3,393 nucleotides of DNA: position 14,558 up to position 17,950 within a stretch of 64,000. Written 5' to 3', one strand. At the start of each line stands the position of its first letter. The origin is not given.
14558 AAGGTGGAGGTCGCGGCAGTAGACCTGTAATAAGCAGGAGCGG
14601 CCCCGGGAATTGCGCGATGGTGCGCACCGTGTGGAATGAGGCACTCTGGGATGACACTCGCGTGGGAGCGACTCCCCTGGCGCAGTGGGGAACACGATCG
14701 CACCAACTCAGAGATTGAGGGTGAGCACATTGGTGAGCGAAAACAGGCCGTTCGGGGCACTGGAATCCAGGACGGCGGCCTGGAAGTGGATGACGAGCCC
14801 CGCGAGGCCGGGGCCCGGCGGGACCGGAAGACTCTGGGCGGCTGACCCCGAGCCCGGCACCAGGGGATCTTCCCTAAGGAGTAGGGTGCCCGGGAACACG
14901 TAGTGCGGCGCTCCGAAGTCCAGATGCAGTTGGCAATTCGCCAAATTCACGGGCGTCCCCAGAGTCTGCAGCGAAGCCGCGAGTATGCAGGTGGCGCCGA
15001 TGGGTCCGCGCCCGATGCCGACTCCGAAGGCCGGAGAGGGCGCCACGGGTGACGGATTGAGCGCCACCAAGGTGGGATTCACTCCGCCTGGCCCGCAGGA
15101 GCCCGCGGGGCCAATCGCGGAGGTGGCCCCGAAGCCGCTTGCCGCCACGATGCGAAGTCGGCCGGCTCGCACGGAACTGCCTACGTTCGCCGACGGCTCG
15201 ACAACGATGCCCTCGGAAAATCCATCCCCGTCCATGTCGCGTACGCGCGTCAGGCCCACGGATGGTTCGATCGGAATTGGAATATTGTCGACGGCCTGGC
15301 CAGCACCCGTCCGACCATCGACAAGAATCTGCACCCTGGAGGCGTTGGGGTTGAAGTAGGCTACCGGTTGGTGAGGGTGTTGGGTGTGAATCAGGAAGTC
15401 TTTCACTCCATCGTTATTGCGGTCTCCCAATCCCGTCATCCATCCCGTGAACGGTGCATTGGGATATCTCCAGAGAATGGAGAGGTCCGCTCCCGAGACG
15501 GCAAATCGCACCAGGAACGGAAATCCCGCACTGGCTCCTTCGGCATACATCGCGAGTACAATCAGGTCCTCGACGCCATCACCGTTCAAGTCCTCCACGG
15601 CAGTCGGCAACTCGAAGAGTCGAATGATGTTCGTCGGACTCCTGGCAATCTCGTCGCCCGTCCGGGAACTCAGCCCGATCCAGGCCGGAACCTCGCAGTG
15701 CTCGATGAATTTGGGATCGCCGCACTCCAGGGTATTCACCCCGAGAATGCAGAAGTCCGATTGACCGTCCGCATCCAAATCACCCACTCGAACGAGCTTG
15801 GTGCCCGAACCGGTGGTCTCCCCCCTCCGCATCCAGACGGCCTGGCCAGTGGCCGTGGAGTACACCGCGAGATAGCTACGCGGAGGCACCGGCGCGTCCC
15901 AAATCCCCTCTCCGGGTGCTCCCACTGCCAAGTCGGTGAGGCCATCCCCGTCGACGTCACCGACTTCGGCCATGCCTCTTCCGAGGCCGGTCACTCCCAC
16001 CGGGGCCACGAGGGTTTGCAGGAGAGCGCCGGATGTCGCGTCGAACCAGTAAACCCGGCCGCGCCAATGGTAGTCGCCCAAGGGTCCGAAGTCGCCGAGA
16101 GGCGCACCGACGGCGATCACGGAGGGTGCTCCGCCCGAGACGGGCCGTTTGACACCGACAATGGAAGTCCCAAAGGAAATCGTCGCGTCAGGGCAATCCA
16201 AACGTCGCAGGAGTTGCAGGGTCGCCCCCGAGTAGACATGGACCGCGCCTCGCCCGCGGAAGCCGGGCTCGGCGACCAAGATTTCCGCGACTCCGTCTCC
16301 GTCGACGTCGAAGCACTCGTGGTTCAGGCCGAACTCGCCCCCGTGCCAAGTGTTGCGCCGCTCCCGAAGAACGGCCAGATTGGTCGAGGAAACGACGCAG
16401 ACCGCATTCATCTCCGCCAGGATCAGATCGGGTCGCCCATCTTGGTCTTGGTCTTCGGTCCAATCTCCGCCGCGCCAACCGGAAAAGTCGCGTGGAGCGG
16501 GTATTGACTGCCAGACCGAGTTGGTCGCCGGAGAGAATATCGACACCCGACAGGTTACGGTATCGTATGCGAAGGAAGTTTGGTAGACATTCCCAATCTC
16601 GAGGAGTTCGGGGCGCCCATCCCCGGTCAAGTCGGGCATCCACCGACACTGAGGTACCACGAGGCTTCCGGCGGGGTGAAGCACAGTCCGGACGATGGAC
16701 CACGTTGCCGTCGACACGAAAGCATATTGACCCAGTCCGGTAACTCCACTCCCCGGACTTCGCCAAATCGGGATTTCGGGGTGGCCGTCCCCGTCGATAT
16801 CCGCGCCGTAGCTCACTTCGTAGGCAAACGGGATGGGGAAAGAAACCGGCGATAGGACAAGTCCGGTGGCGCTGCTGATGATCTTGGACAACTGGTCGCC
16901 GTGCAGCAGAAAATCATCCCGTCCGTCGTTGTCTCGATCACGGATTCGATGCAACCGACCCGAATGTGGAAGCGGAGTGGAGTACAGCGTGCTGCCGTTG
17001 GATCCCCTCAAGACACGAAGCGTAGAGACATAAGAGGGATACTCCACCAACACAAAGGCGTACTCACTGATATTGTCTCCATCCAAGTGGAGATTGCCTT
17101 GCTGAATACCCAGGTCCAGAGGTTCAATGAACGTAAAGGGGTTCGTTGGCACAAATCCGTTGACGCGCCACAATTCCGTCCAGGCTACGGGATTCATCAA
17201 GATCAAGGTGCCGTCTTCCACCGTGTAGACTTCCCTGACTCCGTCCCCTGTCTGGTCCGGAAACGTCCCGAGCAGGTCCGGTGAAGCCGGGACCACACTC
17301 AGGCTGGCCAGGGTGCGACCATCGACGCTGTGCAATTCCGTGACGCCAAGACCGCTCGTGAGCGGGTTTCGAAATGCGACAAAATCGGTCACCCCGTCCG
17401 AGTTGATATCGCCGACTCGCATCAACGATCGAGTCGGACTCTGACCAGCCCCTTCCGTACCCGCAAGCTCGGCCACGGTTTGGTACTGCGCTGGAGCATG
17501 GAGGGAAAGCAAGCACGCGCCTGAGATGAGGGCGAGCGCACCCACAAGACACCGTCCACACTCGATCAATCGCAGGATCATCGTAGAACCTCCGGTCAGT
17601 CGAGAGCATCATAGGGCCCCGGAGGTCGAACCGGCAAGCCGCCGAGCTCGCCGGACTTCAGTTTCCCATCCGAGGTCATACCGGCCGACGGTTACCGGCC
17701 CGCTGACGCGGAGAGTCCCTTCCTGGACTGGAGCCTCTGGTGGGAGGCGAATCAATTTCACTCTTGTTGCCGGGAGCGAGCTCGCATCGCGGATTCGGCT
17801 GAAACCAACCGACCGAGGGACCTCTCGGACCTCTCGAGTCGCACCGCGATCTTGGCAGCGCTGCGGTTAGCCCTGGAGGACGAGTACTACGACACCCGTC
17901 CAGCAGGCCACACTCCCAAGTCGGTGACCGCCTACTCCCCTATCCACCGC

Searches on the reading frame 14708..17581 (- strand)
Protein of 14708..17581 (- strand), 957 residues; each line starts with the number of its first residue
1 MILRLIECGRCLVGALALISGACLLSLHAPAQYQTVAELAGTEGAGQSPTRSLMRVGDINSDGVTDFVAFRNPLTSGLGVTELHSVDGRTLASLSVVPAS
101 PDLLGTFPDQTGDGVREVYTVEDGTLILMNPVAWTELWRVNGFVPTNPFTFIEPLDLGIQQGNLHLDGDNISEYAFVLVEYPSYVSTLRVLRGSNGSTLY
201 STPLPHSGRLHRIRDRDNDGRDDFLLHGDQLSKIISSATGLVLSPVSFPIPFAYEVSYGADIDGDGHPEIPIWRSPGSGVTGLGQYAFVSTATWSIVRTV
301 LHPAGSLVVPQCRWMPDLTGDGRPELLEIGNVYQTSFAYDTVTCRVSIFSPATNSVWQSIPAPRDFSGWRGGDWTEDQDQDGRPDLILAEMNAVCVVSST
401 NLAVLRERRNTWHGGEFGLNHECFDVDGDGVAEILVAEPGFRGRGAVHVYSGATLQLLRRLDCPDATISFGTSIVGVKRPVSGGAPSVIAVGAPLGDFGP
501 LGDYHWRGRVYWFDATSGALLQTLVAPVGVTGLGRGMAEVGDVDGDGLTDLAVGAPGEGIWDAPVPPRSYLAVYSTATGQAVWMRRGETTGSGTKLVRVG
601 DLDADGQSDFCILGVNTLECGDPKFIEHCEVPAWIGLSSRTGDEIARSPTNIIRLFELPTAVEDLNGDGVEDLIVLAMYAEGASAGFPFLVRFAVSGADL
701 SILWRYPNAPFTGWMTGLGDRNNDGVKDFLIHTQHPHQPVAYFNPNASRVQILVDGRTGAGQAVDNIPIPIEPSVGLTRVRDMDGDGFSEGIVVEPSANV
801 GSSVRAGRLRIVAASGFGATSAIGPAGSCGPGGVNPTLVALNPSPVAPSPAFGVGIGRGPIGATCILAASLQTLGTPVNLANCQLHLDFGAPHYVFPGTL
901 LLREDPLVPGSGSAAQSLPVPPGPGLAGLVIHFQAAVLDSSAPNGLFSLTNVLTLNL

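Call 12: search_protein_families(library=pfam, proteins=[window:14708-17581:-])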
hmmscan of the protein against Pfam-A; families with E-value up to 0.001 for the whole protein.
window:14708-17581:- (957 aa): 3 families
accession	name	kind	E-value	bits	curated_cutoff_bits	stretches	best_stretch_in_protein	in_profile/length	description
PF01839.29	FG-GAP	-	1.6e-24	85.7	22.1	2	540-559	7-26/37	FG-GAP repeat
PF13517.12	FG-GAP_3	-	9.2e-24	84.3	26.9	2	378-436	2-61/61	FG-GAP-like repeat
PF23727.1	Beta-prop_FAM234A_B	-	3.4e-07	29.6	26.4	0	572-618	103-152/467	FAM234A/B beta-propeller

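Call 44: find_homologous_proteins(query=window:14708-17581:-, max_evalue=1e-20)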
Query window:14708-17581:- (957 aa): 16 proteins with E <= 1e-20 among 8000 candidates.
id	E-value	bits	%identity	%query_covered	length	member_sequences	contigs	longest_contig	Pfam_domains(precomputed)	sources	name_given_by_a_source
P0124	0.0e+0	2197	100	100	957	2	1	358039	PF01839.30,PF23727.2,PF13517.13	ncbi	-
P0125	1.7e-44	170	27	94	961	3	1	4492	PF01839.30,PF12256.15,PF23727.2,PF13517.13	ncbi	-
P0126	1.4e-40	157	26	99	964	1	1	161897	PF01839.30,PF23727.2,PF13517.13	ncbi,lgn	-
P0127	8.4e-38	148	27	97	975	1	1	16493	PF01839.30,PF23727.2,PF13517.13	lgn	-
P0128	3.9e-30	123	30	38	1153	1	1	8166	PF01839.30,PF23727.2,PF14312.13,PF13517.13,PF18962.8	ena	-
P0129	6.0e-27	112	32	34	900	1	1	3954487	PF01839.30,PF23727.2,PF14312.13,PF13517.13,PF18962.8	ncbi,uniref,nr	ncbi:FG-GAP-like repeat-containing protein [Rubricoccus marinus]|uniref:Secretion system C-terminal 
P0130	8.7e-25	105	30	31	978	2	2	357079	PF01839.30,PF13517.13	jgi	jgi:hypothetical protein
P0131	1.7e-23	101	32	28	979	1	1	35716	PF01839.30,PF13517.13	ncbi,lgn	ncbi:MAG: integrin alpha [Planctomycetota bacterium]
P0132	1.8e-23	101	39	20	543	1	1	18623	PF01839.30,PF14312.13,PF13517.13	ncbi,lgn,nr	ncbi:FG-GAP repeat protein [Candidatus Fermentibacteria bacterium]|nr:FG-GAP repeat protein [Candida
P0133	1.1e-22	98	30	25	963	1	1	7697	PF01839.30,PF13517.13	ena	-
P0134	2.7e-22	97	27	49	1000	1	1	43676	PF01839.30,PF23727.2,PF13517.13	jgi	jgi:hypothetical protein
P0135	3.6e-22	96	25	63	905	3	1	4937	PF01839.30,PF14312.13,PF13517.13,PF21955.1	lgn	-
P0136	5.5e-22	96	27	36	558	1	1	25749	PF01839.30,PF23727.2,PF13517.13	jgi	-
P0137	1.0e-21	95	34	28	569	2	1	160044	PF01839.30,PF23727.2,PF13517.13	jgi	jgi:FG-GAP repeat/FG-GAP-like repeat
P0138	3.5e-21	93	32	17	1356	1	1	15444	PF01839.30,PF23727.2,PF13517.13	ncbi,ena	-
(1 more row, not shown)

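Call 46: find_encoding_contigs(protein=P0140, flank=10000, max_places=3)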
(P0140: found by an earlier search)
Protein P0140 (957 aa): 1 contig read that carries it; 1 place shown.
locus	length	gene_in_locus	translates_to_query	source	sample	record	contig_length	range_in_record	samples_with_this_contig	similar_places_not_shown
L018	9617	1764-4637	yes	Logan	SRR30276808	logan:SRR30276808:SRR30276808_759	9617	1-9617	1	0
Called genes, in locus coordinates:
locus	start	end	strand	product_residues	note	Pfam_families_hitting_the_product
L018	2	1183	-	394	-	?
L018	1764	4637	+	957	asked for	PF13517:FG-GAP_3 (faint), PF23727:Beta-prop_FAM234A_B (faint), PF01839:FG-GAP (weak)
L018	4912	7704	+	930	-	PF00069:Pkinase, PF07714:PK_Tyr_Ser-Thr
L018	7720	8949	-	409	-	-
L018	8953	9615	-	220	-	?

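Call 47: find_encoding_contigs(protein=P0142, flank=10000, max_places=3)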
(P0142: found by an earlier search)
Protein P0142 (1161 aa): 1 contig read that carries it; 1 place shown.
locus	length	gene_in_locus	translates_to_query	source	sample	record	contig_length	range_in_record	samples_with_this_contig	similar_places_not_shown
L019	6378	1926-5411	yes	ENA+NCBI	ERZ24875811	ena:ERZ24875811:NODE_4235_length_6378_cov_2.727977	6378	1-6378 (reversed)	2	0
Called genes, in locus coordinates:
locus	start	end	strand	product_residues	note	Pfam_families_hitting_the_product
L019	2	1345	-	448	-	?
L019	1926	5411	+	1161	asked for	PF01400:Astacin, PF01833:TIG (weak)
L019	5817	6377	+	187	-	?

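Call 48: find_encoding_contigs(protein=P0144, flank=10000, max_places=3)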
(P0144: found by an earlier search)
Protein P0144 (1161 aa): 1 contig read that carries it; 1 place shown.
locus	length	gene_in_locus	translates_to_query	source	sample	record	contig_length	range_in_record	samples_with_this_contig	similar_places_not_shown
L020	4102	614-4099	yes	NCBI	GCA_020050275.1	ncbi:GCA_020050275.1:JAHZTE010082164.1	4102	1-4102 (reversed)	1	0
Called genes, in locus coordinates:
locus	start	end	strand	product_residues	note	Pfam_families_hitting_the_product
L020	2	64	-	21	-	?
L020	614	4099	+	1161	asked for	PF01400:Astacin, PF01833:TIG (weak)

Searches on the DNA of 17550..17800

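Call 56: search_rna_families(source=window, start=17550, end=17800, threshold=evalue, max_evalue=10)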
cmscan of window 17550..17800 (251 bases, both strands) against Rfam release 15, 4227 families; matches with E-value up to 10: 1.
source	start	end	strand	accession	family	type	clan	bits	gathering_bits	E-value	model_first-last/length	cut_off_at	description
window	17607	17666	-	RF01119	sR32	Gene; snRNA; snoRNA; CD-box;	-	8.1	40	8.3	1-57/57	no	Small nucleolar RNA sR32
